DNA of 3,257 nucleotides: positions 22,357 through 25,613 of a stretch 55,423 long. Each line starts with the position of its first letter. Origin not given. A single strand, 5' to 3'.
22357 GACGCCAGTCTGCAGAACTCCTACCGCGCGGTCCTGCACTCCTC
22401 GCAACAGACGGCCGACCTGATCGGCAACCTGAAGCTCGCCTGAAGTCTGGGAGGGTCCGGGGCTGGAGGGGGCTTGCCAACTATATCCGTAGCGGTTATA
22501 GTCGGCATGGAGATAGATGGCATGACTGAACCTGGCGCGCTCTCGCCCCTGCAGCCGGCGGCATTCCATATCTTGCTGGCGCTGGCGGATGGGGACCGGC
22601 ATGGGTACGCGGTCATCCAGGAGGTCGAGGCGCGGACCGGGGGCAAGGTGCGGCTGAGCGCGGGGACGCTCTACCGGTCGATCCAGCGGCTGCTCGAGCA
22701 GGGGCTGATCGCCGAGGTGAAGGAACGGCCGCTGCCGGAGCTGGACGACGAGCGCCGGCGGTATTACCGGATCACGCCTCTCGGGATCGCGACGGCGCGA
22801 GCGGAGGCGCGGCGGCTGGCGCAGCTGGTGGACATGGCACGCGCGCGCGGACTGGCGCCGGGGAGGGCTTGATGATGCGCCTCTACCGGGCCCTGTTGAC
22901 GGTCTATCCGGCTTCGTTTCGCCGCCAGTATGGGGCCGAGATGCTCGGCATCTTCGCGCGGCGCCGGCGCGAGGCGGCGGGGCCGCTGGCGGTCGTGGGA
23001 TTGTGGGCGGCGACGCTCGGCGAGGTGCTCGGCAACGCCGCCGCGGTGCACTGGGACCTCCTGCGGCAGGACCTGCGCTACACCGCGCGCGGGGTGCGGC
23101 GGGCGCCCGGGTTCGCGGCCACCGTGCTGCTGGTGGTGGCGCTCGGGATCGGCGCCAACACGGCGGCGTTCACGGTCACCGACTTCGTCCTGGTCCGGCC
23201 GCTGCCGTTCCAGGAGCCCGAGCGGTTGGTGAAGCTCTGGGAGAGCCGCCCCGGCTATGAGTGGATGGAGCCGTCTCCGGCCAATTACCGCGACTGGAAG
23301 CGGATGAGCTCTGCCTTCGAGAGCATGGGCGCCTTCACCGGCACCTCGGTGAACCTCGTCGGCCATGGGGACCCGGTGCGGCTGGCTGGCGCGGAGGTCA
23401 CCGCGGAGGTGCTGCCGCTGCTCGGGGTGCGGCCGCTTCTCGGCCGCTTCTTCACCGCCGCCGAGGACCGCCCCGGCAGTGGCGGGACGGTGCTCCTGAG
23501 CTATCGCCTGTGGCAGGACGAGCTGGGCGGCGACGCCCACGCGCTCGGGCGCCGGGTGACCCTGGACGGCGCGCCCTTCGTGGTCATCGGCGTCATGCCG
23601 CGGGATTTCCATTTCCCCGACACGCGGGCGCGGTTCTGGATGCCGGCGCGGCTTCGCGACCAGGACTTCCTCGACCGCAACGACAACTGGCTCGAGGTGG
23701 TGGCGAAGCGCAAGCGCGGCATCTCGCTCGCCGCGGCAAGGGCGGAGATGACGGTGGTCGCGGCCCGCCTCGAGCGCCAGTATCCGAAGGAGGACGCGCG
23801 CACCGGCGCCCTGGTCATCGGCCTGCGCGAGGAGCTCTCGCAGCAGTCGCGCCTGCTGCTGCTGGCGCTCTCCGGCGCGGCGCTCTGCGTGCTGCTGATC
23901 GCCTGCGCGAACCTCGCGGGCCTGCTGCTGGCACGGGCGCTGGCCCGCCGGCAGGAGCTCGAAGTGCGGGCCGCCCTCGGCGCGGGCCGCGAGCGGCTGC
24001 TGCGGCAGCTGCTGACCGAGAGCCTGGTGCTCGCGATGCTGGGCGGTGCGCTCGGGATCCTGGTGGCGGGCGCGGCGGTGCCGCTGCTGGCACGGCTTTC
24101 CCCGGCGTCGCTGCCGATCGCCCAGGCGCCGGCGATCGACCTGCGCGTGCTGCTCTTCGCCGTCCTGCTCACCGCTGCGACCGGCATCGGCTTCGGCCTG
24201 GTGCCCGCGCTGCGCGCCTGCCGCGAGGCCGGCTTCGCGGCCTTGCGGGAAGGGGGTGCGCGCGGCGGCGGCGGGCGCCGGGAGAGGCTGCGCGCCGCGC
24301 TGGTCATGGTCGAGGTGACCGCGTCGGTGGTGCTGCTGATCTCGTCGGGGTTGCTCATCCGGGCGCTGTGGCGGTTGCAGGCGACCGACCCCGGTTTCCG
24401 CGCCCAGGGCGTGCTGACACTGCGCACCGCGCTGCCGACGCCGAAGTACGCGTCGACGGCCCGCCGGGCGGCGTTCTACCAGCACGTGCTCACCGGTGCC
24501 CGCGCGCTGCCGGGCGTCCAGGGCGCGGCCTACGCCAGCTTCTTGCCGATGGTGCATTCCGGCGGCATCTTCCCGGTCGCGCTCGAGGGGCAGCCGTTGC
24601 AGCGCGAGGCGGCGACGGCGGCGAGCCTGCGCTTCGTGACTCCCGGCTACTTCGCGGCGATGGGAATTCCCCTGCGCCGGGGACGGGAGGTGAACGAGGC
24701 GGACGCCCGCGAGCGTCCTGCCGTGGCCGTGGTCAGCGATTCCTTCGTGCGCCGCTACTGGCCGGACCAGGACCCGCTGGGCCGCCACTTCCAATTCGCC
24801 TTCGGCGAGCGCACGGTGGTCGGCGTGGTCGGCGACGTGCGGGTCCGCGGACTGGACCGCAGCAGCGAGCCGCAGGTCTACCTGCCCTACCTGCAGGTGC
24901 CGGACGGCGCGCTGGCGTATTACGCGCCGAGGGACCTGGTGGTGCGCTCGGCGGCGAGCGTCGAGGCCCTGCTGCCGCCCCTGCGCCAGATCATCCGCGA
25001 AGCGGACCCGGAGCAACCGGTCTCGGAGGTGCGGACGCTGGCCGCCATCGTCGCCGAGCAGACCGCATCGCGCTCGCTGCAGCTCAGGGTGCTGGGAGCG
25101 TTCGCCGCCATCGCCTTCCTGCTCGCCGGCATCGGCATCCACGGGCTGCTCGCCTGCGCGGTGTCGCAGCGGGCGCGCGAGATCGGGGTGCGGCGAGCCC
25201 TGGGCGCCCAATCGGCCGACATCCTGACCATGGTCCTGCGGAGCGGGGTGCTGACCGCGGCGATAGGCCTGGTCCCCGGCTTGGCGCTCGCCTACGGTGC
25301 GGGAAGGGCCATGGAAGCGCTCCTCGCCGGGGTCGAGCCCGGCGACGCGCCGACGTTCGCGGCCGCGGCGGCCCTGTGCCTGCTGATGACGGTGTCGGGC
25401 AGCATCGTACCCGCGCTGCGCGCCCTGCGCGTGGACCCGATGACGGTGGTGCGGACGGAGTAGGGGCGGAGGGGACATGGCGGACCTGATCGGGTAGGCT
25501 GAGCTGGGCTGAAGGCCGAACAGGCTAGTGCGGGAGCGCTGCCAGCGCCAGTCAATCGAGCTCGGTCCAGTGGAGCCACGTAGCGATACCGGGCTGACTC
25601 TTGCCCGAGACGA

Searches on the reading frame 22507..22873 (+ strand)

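Call 99: search_protein_families(library=ncbifam, proteins=[window:22507-22873:+], max_evalue=0.001)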
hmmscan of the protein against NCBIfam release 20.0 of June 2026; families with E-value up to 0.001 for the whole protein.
window:22507-22873:+ (121 aa): 2 families
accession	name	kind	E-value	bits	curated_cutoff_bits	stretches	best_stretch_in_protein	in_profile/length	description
TIGR03433.1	padR_acidobact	paralog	1.6e-13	50.6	101.8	1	22-110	9-94/101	PadR family transcriptional regulator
NF053635.1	TransRegRv3488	equivalog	8.9e-07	29.1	140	1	20-108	11-92/98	Rv3488 family transcriptional regulator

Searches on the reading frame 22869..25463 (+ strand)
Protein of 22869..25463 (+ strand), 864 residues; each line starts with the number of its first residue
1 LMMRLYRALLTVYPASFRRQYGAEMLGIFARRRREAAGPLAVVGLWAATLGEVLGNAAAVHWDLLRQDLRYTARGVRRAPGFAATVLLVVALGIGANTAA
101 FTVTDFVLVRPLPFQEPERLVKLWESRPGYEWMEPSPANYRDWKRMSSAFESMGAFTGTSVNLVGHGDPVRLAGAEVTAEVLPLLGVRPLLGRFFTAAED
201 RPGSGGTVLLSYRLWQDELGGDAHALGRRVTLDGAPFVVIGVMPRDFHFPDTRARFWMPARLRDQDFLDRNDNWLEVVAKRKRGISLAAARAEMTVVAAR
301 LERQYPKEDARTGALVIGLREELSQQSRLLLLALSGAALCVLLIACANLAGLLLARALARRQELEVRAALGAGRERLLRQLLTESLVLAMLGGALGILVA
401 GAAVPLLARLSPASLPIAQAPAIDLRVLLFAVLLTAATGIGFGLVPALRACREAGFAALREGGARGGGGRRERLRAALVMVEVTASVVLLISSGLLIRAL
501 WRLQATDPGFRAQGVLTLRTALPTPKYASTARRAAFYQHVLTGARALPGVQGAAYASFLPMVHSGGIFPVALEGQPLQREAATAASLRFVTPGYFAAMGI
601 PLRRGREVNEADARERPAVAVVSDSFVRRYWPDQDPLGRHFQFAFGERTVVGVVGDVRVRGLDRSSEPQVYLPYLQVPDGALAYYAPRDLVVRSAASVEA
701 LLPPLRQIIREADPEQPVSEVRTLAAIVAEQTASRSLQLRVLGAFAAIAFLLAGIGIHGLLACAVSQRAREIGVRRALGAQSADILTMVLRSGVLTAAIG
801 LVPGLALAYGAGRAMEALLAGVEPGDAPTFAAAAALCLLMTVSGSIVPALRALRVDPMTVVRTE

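Call 4: search_protein_families(library=pfam, proteins=[window:22869-25463:+], max_evalue=1)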
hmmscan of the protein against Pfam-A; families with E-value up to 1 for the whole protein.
window:22869-25463:+ (864 aa): 2 families
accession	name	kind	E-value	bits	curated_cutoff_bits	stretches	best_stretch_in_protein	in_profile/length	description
PF12704.14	MacB_PCD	-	9.8e-34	117.9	27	2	85-295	3-205/207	MacB-like periplasmic core domain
PF02687.27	FtsX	-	1.5e-23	83.5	25.5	2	744-857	2-120/120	FtsX-like permease C-terminal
